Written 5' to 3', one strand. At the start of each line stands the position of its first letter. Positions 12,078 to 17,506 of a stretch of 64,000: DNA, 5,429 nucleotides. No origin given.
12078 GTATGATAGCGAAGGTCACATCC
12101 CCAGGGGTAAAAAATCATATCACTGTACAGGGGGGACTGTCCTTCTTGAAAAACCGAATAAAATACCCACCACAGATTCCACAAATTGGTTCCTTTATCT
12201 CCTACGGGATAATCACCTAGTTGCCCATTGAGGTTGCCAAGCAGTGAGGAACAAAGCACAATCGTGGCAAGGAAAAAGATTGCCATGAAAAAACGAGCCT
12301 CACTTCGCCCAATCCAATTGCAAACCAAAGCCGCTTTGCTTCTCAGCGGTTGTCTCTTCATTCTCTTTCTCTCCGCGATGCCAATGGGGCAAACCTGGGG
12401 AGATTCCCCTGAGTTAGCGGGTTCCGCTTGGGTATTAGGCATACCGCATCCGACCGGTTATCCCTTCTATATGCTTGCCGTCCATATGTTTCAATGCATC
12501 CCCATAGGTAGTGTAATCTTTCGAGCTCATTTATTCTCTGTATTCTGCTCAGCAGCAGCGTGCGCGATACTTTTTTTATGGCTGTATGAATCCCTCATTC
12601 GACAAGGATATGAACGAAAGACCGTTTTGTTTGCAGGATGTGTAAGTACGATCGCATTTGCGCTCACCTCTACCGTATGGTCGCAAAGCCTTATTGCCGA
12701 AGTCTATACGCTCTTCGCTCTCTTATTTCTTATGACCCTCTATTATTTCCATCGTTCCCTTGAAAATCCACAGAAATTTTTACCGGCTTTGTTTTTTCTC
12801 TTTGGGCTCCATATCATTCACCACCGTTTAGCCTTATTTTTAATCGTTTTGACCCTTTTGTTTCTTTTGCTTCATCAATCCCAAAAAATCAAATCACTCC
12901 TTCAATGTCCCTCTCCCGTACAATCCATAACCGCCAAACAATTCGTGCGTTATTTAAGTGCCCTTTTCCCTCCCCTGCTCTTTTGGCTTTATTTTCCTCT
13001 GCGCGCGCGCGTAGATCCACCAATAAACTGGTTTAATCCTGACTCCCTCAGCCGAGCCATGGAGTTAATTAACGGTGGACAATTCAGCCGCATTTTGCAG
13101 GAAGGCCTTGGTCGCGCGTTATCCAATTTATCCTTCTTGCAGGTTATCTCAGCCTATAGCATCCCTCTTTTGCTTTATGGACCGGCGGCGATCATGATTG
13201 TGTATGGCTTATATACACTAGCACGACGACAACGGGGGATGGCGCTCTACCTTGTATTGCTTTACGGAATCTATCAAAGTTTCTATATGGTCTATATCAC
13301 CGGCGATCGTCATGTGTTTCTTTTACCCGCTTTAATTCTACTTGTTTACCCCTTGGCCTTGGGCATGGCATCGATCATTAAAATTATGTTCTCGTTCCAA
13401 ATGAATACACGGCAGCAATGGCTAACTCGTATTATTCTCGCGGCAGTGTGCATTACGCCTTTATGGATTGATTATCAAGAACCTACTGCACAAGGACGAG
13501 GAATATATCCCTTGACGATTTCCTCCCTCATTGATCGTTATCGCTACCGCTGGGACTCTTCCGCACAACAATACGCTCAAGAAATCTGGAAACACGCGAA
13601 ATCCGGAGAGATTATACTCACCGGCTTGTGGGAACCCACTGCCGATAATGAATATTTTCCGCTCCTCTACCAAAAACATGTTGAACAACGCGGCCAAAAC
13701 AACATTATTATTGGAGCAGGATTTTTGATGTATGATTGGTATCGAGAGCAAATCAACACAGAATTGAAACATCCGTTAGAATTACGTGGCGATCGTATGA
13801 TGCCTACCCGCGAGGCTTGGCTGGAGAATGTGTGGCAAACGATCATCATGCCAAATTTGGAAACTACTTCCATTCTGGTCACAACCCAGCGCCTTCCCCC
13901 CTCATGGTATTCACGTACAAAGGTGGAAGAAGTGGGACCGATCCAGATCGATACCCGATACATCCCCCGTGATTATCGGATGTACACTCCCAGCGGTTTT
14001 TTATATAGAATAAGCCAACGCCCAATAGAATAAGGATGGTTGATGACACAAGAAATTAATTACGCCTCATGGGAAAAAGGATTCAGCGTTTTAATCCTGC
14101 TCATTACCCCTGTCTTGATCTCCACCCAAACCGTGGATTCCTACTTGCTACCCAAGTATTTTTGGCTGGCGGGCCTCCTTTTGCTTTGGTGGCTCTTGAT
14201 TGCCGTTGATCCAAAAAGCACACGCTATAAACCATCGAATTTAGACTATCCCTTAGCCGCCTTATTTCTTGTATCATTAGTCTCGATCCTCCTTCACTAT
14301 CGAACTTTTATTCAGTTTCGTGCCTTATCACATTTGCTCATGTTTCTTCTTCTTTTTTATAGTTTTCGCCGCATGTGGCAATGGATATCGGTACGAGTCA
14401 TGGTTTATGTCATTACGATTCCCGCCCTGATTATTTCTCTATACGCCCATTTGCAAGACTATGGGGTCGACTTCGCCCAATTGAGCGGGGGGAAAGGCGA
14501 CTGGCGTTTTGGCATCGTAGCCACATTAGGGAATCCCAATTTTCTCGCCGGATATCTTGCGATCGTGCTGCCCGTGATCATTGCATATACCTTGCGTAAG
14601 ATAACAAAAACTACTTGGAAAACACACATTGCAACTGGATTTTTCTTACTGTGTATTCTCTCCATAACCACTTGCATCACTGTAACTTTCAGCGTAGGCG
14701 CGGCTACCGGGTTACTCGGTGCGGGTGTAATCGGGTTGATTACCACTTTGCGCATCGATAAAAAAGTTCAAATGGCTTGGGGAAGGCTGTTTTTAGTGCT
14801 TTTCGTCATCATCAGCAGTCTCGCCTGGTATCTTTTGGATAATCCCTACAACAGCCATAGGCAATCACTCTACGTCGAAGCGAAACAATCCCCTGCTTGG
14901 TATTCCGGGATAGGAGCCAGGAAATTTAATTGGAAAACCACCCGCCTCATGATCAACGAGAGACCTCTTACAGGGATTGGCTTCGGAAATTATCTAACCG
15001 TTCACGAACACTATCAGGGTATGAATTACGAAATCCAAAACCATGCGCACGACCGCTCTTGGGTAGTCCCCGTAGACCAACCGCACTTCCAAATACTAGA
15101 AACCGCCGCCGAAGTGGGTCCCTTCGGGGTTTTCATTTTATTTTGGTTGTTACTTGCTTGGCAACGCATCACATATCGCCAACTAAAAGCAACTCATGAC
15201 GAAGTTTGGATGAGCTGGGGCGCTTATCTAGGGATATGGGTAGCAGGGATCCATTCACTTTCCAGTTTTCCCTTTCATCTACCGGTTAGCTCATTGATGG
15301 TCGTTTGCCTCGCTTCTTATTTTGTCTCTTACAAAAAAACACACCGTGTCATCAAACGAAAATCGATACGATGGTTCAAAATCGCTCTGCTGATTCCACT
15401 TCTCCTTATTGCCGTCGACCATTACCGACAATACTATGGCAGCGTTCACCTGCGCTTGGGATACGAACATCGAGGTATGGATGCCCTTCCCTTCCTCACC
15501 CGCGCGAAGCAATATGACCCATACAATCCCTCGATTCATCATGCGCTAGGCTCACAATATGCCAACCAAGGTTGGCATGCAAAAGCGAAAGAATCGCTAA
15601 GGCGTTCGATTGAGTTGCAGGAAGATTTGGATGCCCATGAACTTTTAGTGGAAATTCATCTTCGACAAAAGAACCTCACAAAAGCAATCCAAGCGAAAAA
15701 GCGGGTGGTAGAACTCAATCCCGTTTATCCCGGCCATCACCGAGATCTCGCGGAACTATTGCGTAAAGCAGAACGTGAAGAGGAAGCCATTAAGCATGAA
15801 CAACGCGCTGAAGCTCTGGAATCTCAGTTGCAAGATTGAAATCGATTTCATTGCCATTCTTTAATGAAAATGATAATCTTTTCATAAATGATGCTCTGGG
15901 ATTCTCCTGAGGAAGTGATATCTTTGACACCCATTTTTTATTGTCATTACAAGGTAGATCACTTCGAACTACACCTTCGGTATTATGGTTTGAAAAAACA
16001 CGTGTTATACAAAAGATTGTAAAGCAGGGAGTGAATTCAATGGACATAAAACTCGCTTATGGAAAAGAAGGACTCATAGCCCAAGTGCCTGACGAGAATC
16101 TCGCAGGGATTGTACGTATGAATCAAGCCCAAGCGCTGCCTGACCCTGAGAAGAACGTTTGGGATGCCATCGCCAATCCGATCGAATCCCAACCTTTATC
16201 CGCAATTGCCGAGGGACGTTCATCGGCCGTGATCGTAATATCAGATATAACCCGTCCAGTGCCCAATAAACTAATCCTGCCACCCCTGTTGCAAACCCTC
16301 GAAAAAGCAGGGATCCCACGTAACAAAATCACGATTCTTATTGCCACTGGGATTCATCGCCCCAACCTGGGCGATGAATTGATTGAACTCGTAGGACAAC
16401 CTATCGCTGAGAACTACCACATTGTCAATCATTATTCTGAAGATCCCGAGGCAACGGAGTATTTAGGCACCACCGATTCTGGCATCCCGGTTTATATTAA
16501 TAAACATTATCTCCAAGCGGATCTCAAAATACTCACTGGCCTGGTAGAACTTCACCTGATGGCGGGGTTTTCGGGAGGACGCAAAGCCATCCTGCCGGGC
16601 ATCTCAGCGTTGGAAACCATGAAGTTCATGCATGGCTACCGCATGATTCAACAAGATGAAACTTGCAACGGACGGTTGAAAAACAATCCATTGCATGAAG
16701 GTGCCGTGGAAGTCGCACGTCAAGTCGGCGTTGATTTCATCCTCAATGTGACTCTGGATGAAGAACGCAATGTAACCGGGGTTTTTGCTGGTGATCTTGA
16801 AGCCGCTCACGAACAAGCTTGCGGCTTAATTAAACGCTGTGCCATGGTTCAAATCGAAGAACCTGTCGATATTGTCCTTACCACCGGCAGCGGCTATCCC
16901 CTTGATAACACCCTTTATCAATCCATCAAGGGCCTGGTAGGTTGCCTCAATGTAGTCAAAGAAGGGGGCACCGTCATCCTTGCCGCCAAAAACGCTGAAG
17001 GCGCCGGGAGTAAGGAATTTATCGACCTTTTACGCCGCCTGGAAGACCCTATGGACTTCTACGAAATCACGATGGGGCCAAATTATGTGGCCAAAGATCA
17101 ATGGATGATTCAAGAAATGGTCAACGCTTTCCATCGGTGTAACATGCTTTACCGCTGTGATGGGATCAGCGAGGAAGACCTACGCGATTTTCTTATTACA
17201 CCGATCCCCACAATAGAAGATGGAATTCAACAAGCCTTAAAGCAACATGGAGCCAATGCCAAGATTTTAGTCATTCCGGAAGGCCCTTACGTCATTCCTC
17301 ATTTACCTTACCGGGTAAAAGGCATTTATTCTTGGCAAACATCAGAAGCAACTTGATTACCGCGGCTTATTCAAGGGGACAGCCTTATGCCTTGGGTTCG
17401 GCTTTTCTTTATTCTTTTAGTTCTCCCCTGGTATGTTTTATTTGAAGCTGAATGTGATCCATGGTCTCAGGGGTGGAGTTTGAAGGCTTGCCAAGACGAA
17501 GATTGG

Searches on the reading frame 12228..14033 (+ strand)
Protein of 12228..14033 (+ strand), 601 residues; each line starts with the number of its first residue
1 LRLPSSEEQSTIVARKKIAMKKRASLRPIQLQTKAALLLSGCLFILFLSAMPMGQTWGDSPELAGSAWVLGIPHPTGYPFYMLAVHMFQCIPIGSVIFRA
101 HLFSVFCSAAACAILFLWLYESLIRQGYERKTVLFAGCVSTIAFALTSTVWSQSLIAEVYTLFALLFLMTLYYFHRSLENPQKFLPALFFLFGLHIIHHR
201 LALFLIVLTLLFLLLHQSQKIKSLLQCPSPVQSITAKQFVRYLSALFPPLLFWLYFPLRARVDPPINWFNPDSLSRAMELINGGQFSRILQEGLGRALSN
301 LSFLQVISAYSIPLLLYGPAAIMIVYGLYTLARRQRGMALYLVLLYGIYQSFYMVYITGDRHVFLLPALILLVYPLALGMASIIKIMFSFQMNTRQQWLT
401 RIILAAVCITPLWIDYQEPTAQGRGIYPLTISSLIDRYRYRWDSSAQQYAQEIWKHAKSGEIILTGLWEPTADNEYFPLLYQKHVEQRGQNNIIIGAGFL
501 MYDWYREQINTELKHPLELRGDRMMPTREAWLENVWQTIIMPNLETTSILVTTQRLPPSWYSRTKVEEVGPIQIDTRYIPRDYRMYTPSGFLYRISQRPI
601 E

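Call 68: search_protein_families(library=pfam, proteins=[window:12228-14033:+])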
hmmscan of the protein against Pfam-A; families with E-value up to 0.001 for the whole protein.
window:12228-14033:+ (601 aa): 1 family
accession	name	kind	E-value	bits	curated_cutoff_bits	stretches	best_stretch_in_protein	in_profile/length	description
PF11028.14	TMEM260-like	-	1.5e-24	87.2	24.2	1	59-220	1-177/179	Protein O-mannosyl-transferase TMEM260-like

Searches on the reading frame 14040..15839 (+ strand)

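Call 68: search_protein_families(library=pfam, proteins=[window:14040-15839:+])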
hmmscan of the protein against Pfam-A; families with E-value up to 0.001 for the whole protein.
window:14040-15839:+ (599 aa): 7 families
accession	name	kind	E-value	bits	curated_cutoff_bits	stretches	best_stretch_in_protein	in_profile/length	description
PF04932.20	Wzy_C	-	9.6e-12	45.4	31.7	1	210-368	7-149/149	O-Antigen ligase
PF13181.12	TPR_8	-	2.4e-06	27.7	25.7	0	499-529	3-33/34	Tetratricopeptide repeat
PF13432.12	TPR_16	-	6.2e-06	27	32.7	0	502-562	2-63/65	Tetratricopeptide repeat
PF07719.23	TPR_2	-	1.4e-05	25.2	27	0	499-529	3-33/34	Tetratricopeptide repeat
PF13431.12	TPR_17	-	2.6e-05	24.6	24.4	0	492-517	8-33/34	Tetratricopeptide repeat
PF14559.12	TPR_19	-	0.00051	20.8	25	0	541-585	2-46/68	Tetratricopeptide repeat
PF13414.12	TPR_11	-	0.00086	19.4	26.8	0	488-511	19-42/42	TPR repeat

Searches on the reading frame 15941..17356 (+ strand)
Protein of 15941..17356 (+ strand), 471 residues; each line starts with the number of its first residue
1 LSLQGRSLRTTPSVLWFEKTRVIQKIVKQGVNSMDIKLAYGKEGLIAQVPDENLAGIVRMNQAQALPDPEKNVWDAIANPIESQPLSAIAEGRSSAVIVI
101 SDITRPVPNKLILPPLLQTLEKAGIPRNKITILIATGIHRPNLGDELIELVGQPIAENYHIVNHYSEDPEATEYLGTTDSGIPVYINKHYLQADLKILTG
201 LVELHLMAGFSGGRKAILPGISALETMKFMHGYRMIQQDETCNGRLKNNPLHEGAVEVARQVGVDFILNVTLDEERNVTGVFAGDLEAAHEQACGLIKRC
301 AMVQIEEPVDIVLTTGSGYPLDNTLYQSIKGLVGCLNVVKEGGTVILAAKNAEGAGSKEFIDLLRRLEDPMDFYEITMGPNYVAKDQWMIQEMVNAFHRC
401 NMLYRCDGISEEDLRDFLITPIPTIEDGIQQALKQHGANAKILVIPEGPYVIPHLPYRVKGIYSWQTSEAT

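Call 68: search_protein_families(library=pfam, proteins=[window:15941-17356:+])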
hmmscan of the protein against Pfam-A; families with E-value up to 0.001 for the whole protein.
window:15941-17356:+ (471 aa): 2 families
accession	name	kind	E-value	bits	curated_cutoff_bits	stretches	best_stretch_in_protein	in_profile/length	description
PF09861.14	Lar_N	-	3.7e-66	222.7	23.3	1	40-239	1-199/204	Lactate racemase N-terminal domain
PF21113.2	LarA_C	-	4e-26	92.2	25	1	307-452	4-151/152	Lactate racemase C-terminal domain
